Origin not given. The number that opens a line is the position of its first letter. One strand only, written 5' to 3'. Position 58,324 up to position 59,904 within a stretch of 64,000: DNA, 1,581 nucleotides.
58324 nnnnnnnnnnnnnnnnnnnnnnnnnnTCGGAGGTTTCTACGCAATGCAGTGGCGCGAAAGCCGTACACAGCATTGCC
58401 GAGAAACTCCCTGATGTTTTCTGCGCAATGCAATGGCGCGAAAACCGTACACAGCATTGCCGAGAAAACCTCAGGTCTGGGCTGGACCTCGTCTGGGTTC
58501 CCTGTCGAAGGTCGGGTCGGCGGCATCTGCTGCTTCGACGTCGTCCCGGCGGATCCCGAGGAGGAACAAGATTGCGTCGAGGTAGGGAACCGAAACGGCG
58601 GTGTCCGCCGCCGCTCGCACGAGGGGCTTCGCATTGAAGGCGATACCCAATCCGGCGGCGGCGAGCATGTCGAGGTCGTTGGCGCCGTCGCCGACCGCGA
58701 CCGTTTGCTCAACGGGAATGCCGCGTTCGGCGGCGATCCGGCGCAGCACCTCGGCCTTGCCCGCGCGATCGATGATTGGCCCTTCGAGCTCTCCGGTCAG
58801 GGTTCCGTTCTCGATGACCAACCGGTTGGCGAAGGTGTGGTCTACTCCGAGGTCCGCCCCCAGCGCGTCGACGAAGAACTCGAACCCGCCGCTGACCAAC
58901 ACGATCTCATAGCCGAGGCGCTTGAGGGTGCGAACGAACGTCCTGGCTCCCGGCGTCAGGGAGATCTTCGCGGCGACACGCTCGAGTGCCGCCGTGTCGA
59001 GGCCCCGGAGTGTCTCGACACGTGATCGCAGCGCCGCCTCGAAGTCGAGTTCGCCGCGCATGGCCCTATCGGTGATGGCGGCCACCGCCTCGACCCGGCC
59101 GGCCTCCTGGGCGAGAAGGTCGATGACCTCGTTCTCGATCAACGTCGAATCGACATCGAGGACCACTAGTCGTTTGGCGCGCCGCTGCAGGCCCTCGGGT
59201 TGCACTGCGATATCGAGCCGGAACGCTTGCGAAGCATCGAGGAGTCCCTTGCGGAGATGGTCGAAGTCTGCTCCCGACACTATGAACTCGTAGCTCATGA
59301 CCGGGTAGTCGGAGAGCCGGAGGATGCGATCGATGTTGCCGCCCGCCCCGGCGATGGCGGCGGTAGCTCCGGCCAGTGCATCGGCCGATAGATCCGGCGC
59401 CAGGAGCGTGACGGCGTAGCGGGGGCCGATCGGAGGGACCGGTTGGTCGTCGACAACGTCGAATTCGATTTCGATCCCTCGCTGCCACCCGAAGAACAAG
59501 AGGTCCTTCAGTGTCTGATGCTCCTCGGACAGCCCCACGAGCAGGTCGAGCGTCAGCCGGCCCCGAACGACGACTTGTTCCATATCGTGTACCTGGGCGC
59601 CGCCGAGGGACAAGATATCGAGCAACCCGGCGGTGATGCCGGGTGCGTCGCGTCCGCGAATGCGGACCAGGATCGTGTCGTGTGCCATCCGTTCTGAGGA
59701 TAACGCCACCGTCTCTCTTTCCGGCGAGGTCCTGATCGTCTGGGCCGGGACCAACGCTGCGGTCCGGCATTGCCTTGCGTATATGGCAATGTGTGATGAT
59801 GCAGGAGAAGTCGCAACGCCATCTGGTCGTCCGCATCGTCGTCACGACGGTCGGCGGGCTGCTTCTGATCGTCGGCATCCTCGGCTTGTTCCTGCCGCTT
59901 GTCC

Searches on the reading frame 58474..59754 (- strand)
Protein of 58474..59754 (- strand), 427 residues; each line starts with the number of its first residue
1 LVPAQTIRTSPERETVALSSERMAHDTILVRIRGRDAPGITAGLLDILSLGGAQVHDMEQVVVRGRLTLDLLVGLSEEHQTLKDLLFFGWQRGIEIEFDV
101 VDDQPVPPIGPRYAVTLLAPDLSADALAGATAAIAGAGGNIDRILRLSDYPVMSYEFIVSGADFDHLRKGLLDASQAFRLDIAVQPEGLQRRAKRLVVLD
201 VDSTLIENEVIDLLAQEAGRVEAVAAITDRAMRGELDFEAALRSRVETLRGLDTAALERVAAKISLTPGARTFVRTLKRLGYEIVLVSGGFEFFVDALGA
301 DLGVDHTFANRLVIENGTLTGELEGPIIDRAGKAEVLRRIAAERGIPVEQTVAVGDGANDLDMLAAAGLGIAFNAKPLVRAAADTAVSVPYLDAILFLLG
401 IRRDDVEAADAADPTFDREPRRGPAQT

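Call 36: search_protein_families(library=ncbifam, proteins=[window:58474-59754:-], max_evalue=1e-12)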
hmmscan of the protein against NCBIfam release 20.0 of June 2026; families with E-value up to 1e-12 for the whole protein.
window:58474-59754:- (427 aa): 6 families
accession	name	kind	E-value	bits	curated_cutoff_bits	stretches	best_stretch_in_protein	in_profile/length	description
TIGR00338.1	serB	equivalog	3e-75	252.6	144.15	1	182-399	2-219/219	phosphoserine phosphatase SerB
NF008350.0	PRK11133.1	equivalog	5.9e-69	232.7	413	1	169-399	85-315/324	phosphoserine phosphatase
TIGR01488.1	HAD-SF-IB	subfamily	3.8e-36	124.7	45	1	196-366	1-176/177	HAD-IB family phosphatase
TIGR01490.1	HAD-SF-IB-hyp1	subfamily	1.6e-23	84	98.3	1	198-371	3-194/202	HAD-IB family hydrolase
TIGR01491.1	HAD-SF-IB-PSPlk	hypoth_equivalog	3.1e-20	72.8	151.9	1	192-376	2-191/201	phosphoserine phosphatase-like hydrolase, archaeal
NF010109.0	PRK13582.1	equivalog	3.3e-15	56.3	133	1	197-384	4-180/205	bifunctional phosphoserine phosphatase/homoserine phosphotransferase ThrH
